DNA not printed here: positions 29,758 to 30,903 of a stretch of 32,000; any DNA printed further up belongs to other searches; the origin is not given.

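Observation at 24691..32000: Eight-gene, translationally coupled UbiD / CoA-ligase operon that fits no pathway I can name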

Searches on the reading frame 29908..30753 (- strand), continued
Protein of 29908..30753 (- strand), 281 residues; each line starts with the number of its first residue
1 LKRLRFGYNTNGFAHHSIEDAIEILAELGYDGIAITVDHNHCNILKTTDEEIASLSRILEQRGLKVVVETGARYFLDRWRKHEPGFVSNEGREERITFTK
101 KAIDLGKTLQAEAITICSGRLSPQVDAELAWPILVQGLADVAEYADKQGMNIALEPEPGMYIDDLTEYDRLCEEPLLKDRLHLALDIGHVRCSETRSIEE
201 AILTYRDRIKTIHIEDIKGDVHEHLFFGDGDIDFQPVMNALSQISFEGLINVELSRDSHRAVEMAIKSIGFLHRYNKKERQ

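Call 20: find_encoding_contigs(protein=P0121, flank=10000, max_places=3)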
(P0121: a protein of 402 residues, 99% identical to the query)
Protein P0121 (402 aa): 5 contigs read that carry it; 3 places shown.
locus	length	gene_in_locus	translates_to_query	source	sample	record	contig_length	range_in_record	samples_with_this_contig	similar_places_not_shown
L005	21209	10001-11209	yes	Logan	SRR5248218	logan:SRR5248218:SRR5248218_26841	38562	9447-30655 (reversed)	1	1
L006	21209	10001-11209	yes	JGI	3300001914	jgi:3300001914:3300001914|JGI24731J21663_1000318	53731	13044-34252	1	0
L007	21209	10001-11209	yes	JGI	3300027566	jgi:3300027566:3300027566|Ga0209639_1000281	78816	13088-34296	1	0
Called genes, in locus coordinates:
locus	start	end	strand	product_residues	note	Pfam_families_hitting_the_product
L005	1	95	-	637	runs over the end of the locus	PF08447:PAS_3, PF08448:PAS_4 (weak), PF00989:PAS, PF13188:PAS_8 (weak), PF13426:PAS_9, PF08447:PAS_3, PF07228:SpoIIE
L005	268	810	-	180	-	PF01966:HD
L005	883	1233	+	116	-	PF00472:RF-1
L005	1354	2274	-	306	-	PF00126:HTH_1, PF03466:LysR_substrate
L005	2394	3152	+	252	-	PF00581:Rhodanese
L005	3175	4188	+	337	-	PF01841:Transglut_core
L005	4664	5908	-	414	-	PF07690:MFS_1, PF00083:Sugar_tr (weak)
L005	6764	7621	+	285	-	PF02596:DUF169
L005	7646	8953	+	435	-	PF00291:PALP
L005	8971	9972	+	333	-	PF08240:ADH_N, PF16912:Glu_dehyd_C, PF00107:ADH_zinc_N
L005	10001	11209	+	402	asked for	PF07994:NAD_binding_5, PF01658:Inos-1-P_synth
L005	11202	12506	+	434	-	PF00291:PALP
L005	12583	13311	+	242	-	-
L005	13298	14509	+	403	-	PF00109:ketoacyl-synt, PF02801:Ketoacyl-synt_C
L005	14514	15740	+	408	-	PF00109:ketoacyl-synt, PF08545:ACP_syn_III (faint), PF02801:Ketoacyl-synt_C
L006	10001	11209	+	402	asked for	PF07994:NAD_binding_5, PF01658:Inos-1-P_synth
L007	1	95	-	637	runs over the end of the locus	PF08447:PAS_3, PF08448:PAS_4 (weak), PF00989:PAS, PF13188:PAS_8 (weak), PF13426:PAS_9, PF08447:PAS_3, PF07228:SpoIIE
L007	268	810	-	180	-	PF01966:HD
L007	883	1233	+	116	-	PF00472:RF-1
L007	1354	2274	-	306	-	PF00126:HTH_1, PF03466:LysR_substrate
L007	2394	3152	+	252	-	PF00581:Rhodanese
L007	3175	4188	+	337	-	PF01841:Transglut_core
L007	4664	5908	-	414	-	PF07690:MFS_1, PF00083:Sugar_tr (weak)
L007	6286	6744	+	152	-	PF22381:Staph_reg_Sar_Rot, PF12802:MarR_2, PF01047:MarR (weak), PF13463:HTH_27 (weak)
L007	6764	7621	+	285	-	PF02596:DUF169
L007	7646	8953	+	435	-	PF00291:PALP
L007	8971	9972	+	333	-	PF08240:ADH_N, PF16912:Glu_dehyd_C, PF00107:ADH_zinc_N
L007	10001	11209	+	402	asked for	PF07994:NAD_binding_5, PF01658:Inos-1-P_synth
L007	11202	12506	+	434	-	PF00291:PALP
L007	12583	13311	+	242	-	-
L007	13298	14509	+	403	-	PF00109:ketoacyl-synt, PF02801:Ketoacyl-synt_C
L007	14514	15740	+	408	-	PF00109:ketoacyl-synt, PF08545:ACP_syn_III (faint), PF02801:Ketoacyl-synt_C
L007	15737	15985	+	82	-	PF00550:PP-binding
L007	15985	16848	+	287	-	PF01261:AP_endonuc_2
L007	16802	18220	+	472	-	PF00501:AMP-binding, PF13193:AMP-binding_C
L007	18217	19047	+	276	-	PF01261:AP_endonuc_2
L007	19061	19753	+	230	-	PF03358:FMN_red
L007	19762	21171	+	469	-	PF20695:UbiD_N, PF01977:UbiD, PF20696:UbiD_C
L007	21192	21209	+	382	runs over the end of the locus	PF04015:DUF362, PF00037:Fer4 (faint), PF13237:Fer4_10 (weak)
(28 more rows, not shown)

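Call 21: find_encoding_contigs(protein=P0122, flank=10000, max_places=3)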
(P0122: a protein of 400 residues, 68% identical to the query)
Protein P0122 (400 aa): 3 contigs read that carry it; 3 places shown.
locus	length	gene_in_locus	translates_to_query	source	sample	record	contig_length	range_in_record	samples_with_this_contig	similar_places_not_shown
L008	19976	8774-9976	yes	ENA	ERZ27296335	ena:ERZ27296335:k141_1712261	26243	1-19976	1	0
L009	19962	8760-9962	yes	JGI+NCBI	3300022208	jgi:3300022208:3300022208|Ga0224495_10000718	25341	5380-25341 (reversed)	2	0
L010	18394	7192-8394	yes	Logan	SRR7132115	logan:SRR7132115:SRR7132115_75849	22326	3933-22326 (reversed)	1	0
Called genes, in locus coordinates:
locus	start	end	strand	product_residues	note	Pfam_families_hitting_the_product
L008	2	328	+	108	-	?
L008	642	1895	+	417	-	PF13579:Glyco_trans_4_4, PF13439:Glyco_transf_4, PF00534:Glycos_transf_1, PF13692:Glyco_trans_1_4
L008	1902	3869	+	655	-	PF00723:Glyco_hydro_15, PF22422:MGH1-like_GH (faint)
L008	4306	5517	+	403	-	PF12161:HsdM_N, PF02384:N6_Mtase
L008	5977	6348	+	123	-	PF01047:MarR, PF12802:MarR_2 (weak)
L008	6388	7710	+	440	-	PF00291:PALP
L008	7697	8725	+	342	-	PF08240:ADH_N, PF16912:Glu_dehyd_C, PF00107:ADH_zinc_N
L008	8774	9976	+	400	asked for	PF07994:NAD_binding_5, PF01658:Inos-1-P_synth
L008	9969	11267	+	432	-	PF00291:PALP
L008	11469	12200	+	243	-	-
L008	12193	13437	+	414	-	PF00109:ketoacyl-synt, PF02801:Ketoacyl-synt_C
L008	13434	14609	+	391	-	PF00109:ketoacyl-synt, PF02801:Ketoacyl-synt_C (weak)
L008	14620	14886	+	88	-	PF00550:PP-binding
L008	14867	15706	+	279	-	PF01261:AP_endonuc_2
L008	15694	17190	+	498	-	PF00501:AMP-binding, PF13193:AMP-binding_C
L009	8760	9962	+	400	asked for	PF07994:NAD_binding_5, PF01658:Inos-1-P_synth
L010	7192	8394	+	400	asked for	PF07994:NAD_binding_5, PF01658:Inos-1-P_synth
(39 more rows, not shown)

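Call 23: find_encoding_contigs(protein=P0218, flank=10000, max_places=2)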
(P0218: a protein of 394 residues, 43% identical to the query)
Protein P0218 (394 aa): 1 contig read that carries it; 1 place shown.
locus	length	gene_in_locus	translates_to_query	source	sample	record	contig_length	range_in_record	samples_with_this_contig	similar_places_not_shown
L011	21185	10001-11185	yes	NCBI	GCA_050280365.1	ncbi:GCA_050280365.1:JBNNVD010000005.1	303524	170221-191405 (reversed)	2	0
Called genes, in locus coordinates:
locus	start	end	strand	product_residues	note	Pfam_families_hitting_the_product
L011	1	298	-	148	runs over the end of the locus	PF13302:Acetyltransf_3 (weak), PF00583:Acetyltransf_1, PF13673:Acetyltransf_10, PF13508:Acetyltransf_7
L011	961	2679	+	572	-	PF02776:TPP_enzyme_N, PF00205:TPP_enzyme_M, PF02775:TPP_enzyme_C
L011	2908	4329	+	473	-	PF07995:GSDH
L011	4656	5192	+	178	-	-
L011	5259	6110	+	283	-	PF01261:AP_endonuc_2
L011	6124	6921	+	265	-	PF01026:TatD_DNase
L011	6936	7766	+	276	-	PF01261:AP_endonuc_2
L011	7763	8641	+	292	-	PF01040:UbiA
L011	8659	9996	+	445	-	PF01663:Phosphodiest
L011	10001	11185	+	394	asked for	PF07994:NAD_binding_5, PF01658:Inos-1-P_synth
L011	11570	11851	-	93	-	-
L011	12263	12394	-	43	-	-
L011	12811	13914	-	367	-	PF27663:Spore_coat_YutH, PF01636:APH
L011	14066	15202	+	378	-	PF13439:Glyco_transf_4, PF20706:GT4-conflict, PF00534:Glycos_transf_1, PF13692:Glyco_trans_1_4, PF13524:Glyco_trans_1_2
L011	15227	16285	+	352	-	PF27663:Spore_coat_YutH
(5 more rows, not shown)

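Call 40: search_protein_families(library=pfam, proteins=[L001:4364-5092:+, L007:6764-7621:+, L007:6286-6744:+, L007:4664-5908:-, L001:2984-4288:+, L001:1783-2991:+], max_evalue=1)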
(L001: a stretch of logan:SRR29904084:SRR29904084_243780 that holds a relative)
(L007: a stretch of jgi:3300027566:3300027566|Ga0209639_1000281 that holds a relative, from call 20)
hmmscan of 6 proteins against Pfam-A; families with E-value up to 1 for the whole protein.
L001:4364-5092:+ (242 aa): 5 families
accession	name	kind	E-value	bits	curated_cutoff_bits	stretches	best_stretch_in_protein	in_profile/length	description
PF03807.23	F420_oxidored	-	0.00084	20.3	21.6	1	7-81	1-80/94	NADP oxidoreductase coenzyme F420-dependent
PF03446.21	NAD_binding_2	-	0.017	15.5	21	1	7-73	1-68/161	NAD binding domain of 6-phosphogluconate dehydrogenase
PF02826.25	2-Hacid_dh_C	-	0.052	13.3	25.1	1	2-70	33-101/178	D-isomer specific 2-hydroxyacid dehydrogenase, NAD binding domain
PF03435.24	Sacchrp_dh_NADP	-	0.085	13.6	25.1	1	8-70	1-67/129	Saccharopine dehydrogenase NADP binding domain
PF02254.24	TrkA_N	-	0.1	13.4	23.8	1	8-47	1-41/116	TrkA-N domain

L007:6764-7621:+ (285 aa): 1 family
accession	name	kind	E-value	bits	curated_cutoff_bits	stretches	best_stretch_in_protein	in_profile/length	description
PF02596.20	DUF169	-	2.2e-39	135.9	27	1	12-248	2-208/209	Uncharacterised ArCR, COG2043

L007:6286-6744:+ (152 aa): 9 families
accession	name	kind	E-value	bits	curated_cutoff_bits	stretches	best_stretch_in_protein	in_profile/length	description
PF22381.2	Staph_reg_Sar_Rot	-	9.6e-09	35.7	27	1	27-104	4-81/85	Transcriptional regulator SarA/Rot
PF12802.13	MarR_2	-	6e-08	33.2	27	1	35-91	3-60/61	MarR family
PF01047.28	MarR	-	1.3e-07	31.8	24.6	1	35-92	1-58/59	MarR family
PF13463.12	HTH_27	-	1.7e-06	28.7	22.2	1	36-101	2-68/68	Winged helix DNA-binding domain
PF13601.12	HTH_34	-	5.1e-05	23.8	27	1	60-110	23-74/80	Winged helix DNA-binding domain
PF22665.2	DUF6293_C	-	0.0042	18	27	1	69-104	65-97/101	DUF6293 C-terminal winged helix domain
PF13412.12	HTH_24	-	0.0055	16.7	21.9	1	36-82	2-48/48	Winged helix-turn-helix DNA-binding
PF24034.1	DUF7343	-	0.0073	16.6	27.6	1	46-84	12-51/62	Domain of unknown function (DUF7343)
PF10007.15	DUF2250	-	0.079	13.5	24.4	1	36-88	7-59/93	Uncharacterized protein conserved in archaea (DUF2250)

L007:4664-5908:- (414 aa): 3 families
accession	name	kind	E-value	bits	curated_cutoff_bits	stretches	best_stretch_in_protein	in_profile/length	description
PF07690.21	MFS_1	-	3.7e-43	148.2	33.4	1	11-356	1-347/347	Major Facilitator Superfamily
PF00083.30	Sugar_tr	-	7.6e-08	32.1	22.3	3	40-131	45-138/452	Sugar (and other) transporter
PF12832.13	MFS_1_like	-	0.0039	16.7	25.2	1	11-165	220-372/373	MFS_1 like family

L001:2984-4288:+ (434 aa): 2 families
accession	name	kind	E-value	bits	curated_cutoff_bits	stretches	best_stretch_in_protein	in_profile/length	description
PF00291.31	PALP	-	1.2e-39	136.9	35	1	77-412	5-295/295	Pyridoxal-phosphate dependent enzyme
PF01210.29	NAD_Gly3P_dh_N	-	0.045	14.2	23.1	1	132-161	2-31/158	NAD-dependent glycerol-3-phosphate dehydrogenase N-terminus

L001:1783-2991:+ (402 aa): 2 families
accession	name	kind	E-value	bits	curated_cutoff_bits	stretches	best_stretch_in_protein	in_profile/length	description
PF07994.18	NAD_binding_5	-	4.1e-55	187.9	25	1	5-387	1-317/321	Myo-inositol-1-phosphate synthase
PF01658.22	Inos-1-P_synth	-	1.2e-33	116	27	1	230-335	1-107/107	Myo-inositol-1-phosphate synthase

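Call 41: search_solved_structures(query=L001:5079-6290:+, max_evalue=1e-20)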
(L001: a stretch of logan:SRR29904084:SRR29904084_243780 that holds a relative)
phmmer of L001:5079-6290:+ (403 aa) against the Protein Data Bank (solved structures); distinct sequences matched with E-value up to 1e-20: 90 (the best 60 are shown).
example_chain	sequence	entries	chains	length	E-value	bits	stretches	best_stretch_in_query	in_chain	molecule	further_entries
9s5h_B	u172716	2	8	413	2e-82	280.6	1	4-400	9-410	3-oxoacyl-(Acyl-carrier-protein) synthase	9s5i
4ls5_A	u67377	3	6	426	8.9e-63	215.9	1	5-399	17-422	3-oxoacyl-[acyl-carrier-protein] synthase 2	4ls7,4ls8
1j3n_A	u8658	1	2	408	1.4e-62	215.3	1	5-394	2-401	3-oxoacyl-(acyl-carrier protein) synthase II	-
5sxo_A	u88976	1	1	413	1.9e-62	214.9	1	5-397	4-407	3-oxoacyl-[acyl-carrier-protein] synthase 2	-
4ls6_A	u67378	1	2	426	2.3e-62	214.6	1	5-399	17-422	3-oxoacyl-[acyl-carrier-protein] synthase 2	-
3o04_A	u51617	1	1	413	2.6e-62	214.4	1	5-397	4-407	beta-keto-acyl carrier protein synthase II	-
6kxd_A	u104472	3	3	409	7.5e-61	209.6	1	5-398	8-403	Ketosynthase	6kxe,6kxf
1e5m_A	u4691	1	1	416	7.6e-61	209.6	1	5-394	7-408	BETA KETOACYL ACYL CARRIER PROTEIN SYNTHASE II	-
8qm1_A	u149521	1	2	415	1.6e-58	201.9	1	5-396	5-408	3-oxoacyl-[acyl-carrier-protein] synthase 2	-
4b7v_A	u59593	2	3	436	1.8e-58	201.8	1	5-396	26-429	3-OXOACYL-[ACYL-CARRIER-PROTEIN] SYNTHASE 2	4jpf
8cn8_A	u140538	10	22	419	1.3e-57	198.9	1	5-396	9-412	3-oxoacyl-[acyl-carrier-protein] synthase 2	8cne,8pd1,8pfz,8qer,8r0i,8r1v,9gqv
8pj0_A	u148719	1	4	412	1.6e-57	198.7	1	5-396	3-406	3-oxoacyl-[acyl-carrier-protein] synthase 2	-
4jb6_A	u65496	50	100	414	2.4e-57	198.1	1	5-396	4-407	3-oxoacyl-[acyl-carrier-protein] synthase 2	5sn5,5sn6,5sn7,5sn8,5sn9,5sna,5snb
8cou_A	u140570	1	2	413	2.7e-57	197.9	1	5-396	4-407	3-oxoacyl-[acyl-carrier-protein] synthase 2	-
7oc0_A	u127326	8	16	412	3.5e-57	197.5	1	5-396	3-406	3-oxoacyl-[acyl-carrier-protein] synthase 2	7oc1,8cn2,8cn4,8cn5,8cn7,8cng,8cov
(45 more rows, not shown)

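Call 42: search_solved_structures(query=L001:1783-2991:+, max_evalue=0.001)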
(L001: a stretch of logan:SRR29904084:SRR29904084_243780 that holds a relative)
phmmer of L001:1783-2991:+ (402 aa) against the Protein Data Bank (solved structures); distinct sequences matched with E-value up to 0.001: 11.
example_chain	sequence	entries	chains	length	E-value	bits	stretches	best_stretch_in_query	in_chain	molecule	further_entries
7nwr_B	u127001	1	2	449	2.2e-80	273.7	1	4-386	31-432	Inositol-3-phosphate synthase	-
1u1i_A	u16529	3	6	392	8.3e-63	215.9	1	9-375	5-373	myo-inositol-1-phosphate synthase | Myo-inositol-1-phosphate synthase (Ino1)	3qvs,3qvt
3qvw_A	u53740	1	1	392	5.5e-62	213.2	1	9-375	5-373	Myo-inositol-1-phosphate synthase (Ino1)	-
3qvx_A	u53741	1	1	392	5.6e-62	213.2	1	9-375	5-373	Myo-inositol-1-phosphate synthase (Ino1)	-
3qw2_A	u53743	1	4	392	1.1e-61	212.2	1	9-375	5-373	Myo-inositol-1-phosphate synthase (Ino1)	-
1jkf_A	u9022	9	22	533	2.5e-36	128.7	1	48-355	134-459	myo-inositol-1-phosphate synthase | Inositol-3-phosphate synthase | myo-inositol-phosphate synthase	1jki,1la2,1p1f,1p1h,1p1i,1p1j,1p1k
9m53_A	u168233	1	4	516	7.5e-36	127.1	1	48-351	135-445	Inositol-3-phosphate synthase 1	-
9f2k_A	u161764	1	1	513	3.2e-28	102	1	46-350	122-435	inositol-3-phosphate synthase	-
1vko_A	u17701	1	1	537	1.7e-26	96.3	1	50-351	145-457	inositol-3-phosphate synthase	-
3cin_A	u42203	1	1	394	5.5e-20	74.9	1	81-371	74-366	Myo-inositol-1-phosphate synthase-related protein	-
6k96_A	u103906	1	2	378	3.6e-13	52.5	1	184-372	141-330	Five-membered-cyclitol-phosphate synthase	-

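Call 43: search_solved_structures(query=L001:6295-7524:+, max_evalue=0.00001)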
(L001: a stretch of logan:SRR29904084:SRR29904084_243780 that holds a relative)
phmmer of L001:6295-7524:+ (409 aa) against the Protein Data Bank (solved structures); distinct sequences matched with E-value up to 0.00001: 74 (the best 60 are shown).
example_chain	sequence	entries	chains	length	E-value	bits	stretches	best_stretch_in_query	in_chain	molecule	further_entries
4ls5_A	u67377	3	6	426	2.7e-21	79.5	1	7-402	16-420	3-oxoacyl-[acyl-carrier-protein] synthase 2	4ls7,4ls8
3o04_A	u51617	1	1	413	3.3e-21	79.2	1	8-401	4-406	beta-keto-acyl carrier protein synthase II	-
4ls6_A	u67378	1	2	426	5e-21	78.6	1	7-402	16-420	3-oxoacyl-[acyl-carrier-protein] synthase 2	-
5sxo_A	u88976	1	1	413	5.2e-21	78.6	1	8-401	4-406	3-oxoacyl-[acyl-carrier-protein] synthase 2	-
9s5h_C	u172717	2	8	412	1.2e-20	77.4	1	9-403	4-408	3-oxoacyl-(Acyl-carrier-protein) synthase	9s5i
1tqy_A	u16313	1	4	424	1.2e-20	77.3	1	7-400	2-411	Actinorhodin polyketide putative beta-ketoacyl synthase 1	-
1j3n_A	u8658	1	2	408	3.6e-20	75.8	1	8-401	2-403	3-oxoacyl-(acyl-carrier protein) synthase II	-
7pps_A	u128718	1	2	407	1.6e-19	73.6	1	8-352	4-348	3-oxoacyl-[acyl-carrier-protein] synthase 1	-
8z5c_A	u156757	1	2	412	9.9e-19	71.1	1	8-401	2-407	3-oxoacyl-[acyl-carrier-protein] synthase 2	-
4jga_A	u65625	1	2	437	2.2e-18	69.9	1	5-400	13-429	3-oxoacyl-[acyl-carrier-protein] synthase 2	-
8z5e_A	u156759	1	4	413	7.2e-18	68.2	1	8-401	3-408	3-oxoacyl-[acyl-carrier-protein] synthase 2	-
8z5d_A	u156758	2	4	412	7.3e-18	68.2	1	8-401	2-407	3-oxoacyl-[acyl-carrier-protein] synthase 2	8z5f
1e5m_A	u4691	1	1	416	1e-17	67.7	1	7-377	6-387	BETA KETOACYL ACYL CARRIER PROTEIN SYNTHASE II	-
7f27_A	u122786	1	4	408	1.1e-17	67.6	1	8-358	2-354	3-oxoacyl-(Acyl-carrier-protein) synthase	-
9s5h_B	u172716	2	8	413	1.5e-17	67.2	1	5-403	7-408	3-oxoacyl-(Acyl-carrier-protein) synthase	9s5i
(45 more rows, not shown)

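Call 44: search_solved_structures(query=L001:8586-10004:+, max_evalue=1e-30)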
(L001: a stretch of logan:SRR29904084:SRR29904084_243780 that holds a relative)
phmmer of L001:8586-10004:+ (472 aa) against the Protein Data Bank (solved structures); distinct sequences matched with E-value up to 1e-30: 1.
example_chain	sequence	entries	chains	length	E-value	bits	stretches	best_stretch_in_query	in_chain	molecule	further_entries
5ie0_A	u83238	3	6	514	2.4e-31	112.4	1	131-462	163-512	Oxalate--CoA ligase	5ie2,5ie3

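Call 45: search_solved_structures(query=window:29908-30753:-, max_evalue=0.00001)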
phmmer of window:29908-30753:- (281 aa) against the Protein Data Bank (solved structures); distinct sequences matched with E-value up to 0.00001: 2.
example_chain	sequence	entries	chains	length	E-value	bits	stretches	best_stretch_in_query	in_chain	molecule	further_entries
3wqo_A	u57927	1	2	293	7.4e-09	38.6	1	4-261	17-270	Uncharacterized protein MJ1311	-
3cny_A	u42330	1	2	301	5.9e-08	35.7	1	129-278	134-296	Inositol catabolism protein IolE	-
